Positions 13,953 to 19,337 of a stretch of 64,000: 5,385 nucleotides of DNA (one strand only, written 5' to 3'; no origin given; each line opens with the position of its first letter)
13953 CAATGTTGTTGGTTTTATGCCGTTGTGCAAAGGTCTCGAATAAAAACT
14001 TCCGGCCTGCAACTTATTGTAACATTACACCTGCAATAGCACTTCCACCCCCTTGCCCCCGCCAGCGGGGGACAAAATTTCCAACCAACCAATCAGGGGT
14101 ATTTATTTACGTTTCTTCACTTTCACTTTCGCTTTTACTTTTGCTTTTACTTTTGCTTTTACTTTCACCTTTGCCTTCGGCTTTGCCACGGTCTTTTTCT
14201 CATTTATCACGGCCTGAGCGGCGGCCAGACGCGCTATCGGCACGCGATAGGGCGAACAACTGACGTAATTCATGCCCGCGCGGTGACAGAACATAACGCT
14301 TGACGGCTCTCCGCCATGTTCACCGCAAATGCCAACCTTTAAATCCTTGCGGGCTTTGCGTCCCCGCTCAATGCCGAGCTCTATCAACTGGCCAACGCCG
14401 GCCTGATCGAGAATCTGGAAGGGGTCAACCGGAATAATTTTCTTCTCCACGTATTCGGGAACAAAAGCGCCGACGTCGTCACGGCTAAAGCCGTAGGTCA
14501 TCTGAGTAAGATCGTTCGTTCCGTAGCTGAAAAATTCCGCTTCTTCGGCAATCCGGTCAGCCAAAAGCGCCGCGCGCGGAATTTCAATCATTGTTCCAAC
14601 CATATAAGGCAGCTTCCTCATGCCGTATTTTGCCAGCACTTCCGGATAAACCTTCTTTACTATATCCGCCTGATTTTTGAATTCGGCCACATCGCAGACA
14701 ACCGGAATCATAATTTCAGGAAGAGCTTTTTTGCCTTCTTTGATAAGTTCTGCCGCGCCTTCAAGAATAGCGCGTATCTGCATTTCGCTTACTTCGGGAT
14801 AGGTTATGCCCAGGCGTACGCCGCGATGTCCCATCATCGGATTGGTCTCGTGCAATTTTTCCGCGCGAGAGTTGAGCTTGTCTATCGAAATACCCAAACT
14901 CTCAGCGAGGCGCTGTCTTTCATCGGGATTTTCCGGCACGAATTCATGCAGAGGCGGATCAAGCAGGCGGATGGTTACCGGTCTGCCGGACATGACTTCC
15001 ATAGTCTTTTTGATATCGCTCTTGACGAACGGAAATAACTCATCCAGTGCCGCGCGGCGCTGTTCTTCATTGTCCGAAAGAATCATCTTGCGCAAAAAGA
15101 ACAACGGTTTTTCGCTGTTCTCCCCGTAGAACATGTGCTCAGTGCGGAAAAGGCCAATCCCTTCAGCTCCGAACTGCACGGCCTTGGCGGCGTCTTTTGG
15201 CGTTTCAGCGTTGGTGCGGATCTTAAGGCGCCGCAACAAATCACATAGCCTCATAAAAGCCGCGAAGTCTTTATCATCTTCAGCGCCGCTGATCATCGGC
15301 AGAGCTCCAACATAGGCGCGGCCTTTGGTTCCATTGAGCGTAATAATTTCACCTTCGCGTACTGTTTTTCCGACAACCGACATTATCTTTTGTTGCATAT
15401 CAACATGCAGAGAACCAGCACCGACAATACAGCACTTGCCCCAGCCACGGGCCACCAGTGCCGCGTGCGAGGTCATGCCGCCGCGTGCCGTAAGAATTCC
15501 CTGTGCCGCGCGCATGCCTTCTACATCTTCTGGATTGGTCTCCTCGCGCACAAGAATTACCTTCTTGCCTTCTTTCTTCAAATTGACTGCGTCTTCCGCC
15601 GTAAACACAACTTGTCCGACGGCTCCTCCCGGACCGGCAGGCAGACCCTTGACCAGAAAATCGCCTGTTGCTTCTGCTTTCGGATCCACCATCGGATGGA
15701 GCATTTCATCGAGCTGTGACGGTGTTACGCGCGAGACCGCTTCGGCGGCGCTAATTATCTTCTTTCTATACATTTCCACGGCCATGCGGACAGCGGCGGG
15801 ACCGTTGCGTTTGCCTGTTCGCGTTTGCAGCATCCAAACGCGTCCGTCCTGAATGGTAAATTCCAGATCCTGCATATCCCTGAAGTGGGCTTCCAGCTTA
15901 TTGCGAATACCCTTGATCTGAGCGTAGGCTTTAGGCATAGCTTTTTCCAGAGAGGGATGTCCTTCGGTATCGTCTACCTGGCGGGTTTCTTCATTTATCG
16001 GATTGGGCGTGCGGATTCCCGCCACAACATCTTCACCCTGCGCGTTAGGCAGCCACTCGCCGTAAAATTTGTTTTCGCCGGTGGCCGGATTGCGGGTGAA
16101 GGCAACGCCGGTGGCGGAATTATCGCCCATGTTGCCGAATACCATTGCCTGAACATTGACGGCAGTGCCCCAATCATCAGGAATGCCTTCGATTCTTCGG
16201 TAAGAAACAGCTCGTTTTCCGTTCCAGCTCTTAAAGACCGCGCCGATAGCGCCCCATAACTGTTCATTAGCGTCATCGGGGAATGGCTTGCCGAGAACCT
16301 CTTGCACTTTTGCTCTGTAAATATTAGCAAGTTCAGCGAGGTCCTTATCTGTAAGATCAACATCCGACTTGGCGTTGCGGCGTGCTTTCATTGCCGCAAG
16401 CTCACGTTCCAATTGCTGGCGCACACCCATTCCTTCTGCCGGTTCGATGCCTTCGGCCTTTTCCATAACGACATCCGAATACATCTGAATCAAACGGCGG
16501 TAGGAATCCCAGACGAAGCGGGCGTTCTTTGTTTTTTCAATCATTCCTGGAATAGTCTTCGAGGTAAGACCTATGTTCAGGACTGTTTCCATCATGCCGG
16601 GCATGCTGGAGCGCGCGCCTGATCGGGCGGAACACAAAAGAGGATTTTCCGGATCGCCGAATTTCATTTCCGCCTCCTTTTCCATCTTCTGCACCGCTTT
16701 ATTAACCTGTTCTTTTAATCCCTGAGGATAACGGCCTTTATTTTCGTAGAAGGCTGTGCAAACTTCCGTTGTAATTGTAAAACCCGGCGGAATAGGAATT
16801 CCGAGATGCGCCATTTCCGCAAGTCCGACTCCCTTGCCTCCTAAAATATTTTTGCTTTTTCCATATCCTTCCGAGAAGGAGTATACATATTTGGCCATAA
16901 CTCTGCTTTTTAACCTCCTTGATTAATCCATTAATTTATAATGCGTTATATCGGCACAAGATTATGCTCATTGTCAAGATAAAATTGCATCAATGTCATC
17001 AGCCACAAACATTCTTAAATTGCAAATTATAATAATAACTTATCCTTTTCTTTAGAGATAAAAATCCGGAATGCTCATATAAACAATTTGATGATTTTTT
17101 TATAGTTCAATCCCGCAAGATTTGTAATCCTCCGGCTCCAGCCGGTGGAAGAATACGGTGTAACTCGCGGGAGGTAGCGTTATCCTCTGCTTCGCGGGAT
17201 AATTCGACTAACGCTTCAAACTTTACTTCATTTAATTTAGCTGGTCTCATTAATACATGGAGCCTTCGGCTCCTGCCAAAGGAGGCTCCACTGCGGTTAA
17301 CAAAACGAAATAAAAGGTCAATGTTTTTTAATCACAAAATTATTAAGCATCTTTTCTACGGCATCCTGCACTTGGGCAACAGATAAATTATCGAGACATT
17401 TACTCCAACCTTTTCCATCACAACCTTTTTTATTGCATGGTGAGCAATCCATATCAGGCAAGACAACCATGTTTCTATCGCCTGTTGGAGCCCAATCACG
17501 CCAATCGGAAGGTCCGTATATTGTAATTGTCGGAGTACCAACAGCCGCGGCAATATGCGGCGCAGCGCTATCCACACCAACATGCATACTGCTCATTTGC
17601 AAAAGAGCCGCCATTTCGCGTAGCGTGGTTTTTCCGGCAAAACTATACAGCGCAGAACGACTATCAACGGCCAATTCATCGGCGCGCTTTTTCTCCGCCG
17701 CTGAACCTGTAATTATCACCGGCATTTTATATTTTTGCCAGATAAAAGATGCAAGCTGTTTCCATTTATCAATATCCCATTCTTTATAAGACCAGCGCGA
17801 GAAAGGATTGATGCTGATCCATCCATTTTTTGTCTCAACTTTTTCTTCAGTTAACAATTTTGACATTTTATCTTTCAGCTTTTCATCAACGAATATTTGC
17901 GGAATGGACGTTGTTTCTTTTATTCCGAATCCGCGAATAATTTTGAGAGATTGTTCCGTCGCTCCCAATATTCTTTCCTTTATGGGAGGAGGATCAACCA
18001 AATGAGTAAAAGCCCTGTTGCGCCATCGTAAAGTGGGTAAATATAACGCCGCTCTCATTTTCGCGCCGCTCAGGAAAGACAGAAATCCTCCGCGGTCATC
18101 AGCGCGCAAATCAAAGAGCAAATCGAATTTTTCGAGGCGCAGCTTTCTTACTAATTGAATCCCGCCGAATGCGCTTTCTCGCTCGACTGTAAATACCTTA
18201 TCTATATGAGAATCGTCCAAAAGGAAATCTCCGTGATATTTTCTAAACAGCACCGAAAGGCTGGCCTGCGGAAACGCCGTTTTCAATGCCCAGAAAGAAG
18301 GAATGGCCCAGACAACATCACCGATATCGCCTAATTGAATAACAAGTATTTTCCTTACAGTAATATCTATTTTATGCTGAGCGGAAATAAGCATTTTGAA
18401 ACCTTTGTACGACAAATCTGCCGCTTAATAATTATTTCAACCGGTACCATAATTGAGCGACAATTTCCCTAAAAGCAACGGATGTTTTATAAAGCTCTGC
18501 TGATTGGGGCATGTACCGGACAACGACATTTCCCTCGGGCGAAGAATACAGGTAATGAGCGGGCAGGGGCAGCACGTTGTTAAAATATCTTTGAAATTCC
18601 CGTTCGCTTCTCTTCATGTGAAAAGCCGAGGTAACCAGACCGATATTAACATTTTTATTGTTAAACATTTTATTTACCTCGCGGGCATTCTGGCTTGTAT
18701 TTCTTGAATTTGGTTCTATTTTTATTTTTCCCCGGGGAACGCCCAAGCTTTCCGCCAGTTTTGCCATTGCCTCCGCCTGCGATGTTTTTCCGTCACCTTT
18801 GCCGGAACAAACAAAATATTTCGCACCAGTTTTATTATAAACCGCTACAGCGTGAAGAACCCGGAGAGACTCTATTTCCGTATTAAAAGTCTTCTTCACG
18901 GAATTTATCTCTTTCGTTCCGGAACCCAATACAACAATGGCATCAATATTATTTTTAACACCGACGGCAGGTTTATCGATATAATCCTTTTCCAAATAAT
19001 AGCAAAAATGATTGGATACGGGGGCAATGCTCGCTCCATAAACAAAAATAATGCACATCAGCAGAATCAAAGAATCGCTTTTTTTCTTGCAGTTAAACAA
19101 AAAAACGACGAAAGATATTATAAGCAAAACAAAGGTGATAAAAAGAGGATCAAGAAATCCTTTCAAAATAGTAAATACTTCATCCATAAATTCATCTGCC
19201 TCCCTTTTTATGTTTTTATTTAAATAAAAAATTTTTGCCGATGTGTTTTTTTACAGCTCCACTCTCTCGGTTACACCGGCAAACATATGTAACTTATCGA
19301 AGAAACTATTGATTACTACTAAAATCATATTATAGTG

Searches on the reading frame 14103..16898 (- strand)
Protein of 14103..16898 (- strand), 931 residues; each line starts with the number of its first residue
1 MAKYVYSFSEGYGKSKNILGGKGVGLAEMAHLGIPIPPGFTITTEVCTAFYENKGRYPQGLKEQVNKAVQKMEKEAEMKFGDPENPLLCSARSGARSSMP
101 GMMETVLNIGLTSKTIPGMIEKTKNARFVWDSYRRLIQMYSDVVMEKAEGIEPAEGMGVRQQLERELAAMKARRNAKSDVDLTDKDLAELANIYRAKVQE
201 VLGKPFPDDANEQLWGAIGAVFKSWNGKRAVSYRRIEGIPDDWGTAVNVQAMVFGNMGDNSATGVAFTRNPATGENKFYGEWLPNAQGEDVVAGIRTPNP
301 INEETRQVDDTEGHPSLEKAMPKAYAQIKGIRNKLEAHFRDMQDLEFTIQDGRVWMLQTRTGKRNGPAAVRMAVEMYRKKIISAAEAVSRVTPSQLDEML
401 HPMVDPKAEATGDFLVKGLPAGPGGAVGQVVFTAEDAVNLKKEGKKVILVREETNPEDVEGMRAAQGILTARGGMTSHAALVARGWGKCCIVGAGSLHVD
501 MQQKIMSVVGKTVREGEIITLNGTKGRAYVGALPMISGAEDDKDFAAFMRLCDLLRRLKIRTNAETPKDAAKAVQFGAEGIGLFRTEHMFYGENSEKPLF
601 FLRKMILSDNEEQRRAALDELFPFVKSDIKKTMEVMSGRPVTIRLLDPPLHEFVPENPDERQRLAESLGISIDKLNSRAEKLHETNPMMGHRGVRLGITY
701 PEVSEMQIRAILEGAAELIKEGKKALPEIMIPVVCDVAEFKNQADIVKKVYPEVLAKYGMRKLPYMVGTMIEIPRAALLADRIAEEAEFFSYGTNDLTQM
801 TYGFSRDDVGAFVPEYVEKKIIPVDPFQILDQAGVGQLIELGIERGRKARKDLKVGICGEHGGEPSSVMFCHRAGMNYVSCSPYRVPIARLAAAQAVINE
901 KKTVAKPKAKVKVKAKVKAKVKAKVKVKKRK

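Call 82: search_protein_families(library=pfam, max_evalue=0.00001, proteins=[window:14103-16898:-])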
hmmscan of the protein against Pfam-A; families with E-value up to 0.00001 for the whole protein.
window:14103-16898:- (931 aa): 3 families
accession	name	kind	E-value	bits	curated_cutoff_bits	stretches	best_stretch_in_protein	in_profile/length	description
PF02896.24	PEP-utilizers_C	-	1.6e-76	257.7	22.8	1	548-896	10-291/293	PEP-utilising enzyme, PEP-binding domain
PF01326.24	PPDK_N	-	2.4e-51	175.4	27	1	17-379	2-326/328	Pyruvate phosphate dikinase, AMP/ATP-binding domain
PF00391.29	PEP-utilizers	-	8.4e-23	80.2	23.1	1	445-526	3-72/72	PEP-utilising enzyme, mobile domain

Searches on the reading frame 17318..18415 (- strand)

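Call 82: search_protein_families(library=pfam, max_evalue=0.00001, proteins=[window:17318-18415:-])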
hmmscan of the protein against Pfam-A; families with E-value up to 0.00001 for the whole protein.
window:17318-18415:- (365 aa): 1 family
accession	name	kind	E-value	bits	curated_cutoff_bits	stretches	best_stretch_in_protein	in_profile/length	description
PF01075.23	Glyco_transf_9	-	1.1e-32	113.8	22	1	87-336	3-245/247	Glycosyltransferase family 9 (heptosyltransferase)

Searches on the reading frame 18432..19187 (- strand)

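Call 82: search_protein_families(library=pfam, max_evalue=0.00001, proteins=[window:18432-19187:-])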
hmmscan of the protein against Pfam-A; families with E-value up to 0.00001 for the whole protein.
window:18432-19187:- (251 aa): 1 family
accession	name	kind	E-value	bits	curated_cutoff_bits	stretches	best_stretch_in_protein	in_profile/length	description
PF02698.23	DUF218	-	1.3e-29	103.3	27.6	1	82-243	1-132/133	DUF218 domain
